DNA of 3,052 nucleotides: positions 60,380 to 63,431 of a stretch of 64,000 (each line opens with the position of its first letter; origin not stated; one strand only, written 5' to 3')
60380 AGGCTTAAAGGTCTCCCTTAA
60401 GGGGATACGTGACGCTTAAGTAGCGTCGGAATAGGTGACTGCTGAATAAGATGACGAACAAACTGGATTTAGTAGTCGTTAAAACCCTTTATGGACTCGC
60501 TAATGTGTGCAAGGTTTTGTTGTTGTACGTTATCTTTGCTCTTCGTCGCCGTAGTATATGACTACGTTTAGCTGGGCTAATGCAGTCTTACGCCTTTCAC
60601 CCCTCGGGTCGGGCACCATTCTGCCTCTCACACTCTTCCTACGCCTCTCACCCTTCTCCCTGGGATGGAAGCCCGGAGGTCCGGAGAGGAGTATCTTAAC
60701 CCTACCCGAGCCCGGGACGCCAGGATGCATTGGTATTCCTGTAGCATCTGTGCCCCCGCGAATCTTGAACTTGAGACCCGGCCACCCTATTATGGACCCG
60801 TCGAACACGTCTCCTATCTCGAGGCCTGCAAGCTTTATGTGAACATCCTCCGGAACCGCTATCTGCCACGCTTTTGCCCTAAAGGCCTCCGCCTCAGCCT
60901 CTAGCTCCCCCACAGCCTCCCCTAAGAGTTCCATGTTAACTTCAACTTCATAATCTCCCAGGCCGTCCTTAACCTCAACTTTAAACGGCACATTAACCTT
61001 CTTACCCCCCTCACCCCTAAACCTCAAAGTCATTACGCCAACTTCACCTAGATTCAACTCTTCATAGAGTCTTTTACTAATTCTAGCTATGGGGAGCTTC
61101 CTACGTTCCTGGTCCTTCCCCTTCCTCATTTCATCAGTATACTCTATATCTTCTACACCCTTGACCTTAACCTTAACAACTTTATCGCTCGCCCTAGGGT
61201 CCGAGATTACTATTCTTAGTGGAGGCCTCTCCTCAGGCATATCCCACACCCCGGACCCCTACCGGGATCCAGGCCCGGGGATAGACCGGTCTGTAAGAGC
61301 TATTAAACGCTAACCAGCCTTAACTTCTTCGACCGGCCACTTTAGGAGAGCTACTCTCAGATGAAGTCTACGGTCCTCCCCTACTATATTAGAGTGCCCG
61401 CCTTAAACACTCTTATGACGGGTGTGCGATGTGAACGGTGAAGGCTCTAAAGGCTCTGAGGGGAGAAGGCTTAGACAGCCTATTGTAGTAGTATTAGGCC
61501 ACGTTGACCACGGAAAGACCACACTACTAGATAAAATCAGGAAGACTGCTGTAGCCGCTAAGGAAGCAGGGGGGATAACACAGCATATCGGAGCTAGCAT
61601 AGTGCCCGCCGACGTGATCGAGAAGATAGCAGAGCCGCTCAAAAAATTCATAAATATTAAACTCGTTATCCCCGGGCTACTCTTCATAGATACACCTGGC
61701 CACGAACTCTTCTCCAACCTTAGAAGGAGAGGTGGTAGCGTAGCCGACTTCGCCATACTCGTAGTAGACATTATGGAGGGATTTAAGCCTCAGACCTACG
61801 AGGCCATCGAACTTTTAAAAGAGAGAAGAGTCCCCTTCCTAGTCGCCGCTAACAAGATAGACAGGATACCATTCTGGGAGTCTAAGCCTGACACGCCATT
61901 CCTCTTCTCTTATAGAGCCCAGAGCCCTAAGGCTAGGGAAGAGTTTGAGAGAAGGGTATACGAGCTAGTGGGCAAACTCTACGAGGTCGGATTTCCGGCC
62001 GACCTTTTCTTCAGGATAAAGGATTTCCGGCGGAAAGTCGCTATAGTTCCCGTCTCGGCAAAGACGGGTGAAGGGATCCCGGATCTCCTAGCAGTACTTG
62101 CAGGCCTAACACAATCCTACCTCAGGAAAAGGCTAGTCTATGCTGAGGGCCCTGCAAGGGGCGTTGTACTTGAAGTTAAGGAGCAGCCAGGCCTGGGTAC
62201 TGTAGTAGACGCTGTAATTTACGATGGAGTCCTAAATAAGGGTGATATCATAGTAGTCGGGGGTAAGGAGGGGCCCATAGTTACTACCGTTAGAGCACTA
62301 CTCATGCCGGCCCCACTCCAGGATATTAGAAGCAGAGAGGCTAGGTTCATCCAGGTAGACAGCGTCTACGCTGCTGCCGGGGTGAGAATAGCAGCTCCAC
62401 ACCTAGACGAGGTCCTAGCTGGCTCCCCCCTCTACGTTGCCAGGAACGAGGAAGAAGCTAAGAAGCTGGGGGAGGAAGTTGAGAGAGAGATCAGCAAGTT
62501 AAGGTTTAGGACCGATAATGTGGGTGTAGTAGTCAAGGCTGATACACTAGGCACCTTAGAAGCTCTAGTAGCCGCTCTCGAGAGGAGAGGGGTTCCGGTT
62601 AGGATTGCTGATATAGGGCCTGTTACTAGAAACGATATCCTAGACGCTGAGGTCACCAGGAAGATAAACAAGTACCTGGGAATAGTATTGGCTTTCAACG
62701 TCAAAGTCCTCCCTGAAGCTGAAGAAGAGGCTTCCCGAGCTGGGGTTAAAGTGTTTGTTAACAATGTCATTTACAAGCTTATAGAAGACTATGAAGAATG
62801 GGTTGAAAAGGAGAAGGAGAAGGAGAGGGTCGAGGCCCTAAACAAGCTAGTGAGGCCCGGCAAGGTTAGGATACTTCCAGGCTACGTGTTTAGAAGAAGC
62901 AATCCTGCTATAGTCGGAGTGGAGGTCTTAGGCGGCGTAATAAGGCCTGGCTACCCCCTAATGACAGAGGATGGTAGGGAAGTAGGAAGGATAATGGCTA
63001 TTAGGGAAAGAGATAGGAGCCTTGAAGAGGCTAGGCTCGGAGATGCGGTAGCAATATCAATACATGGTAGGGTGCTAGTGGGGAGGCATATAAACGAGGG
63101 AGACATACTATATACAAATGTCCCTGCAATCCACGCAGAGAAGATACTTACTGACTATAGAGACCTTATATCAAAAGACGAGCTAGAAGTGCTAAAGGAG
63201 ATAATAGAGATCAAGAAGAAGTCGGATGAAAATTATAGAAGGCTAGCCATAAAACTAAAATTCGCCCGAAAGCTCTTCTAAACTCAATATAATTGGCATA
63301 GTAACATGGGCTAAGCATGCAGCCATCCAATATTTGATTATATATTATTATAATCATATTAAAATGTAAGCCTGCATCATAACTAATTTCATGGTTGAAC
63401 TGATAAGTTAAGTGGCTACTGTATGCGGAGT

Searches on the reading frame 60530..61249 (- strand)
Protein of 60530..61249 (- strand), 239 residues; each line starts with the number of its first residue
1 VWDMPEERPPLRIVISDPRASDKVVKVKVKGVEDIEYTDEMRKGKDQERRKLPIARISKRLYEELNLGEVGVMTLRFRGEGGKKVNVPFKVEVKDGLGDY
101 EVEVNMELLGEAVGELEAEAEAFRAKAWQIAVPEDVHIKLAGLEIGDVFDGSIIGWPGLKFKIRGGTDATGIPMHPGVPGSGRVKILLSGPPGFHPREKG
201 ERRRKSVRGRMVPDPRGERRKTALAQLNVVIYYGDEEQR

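Call 75: search_protein_families(library=pfam, proteins=[window:60530-61249:-], max_evalue=0.001)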
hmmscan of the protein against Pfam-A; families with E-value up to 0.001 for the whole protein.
window:60530-61249:- (239 aa): 1 family
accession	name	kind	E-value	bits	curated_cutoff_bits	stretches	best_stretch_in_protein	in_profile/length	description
PF01092.24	Ribosomal_S6e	-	3.9e-28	98.2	26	1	125-214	11-103/125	Ribosomal protein S6e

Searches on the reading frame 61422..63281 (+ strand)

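Call 75: search_protein_families(library=pfam, proteins=[window:61422-63281:+], max_evalue=0.001)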
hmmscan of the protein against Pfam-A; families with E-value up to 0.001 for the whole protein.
window:61422-63281:+ (619 aa): 6 families
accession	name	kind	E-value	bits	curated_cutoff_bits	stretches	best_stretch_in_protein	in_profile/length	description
PF14578.12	GTP_EFTU_D4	-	2.1e-38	130.5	23.8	1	478-564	1-86/86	Elongation factor Tu domain 4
PF00009.33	GTP_EFTU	-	1.9e-33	116.1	26.5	1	21-230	5-186/188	Elongation factor Tu GTP binding domain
PF11987.13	IF-2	-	2.1e-21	76.5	27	1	344-458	3-117/117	Translation-initiation factor 2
PF03144.31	GTP_EFTU_D2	-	7.3e-09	36.4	30.3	1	259-337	1-72/73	Elongation factor Tu domain 2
PF01926.29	MMR_HSR1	-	2e-07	31.5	21.9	1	22-145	2-113/113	50S ribosome-binding GTPase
PF22042.2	EF-G_D2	-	5.4e-05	23.7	27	0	244-283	1-39/84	Elongation factor G domain 2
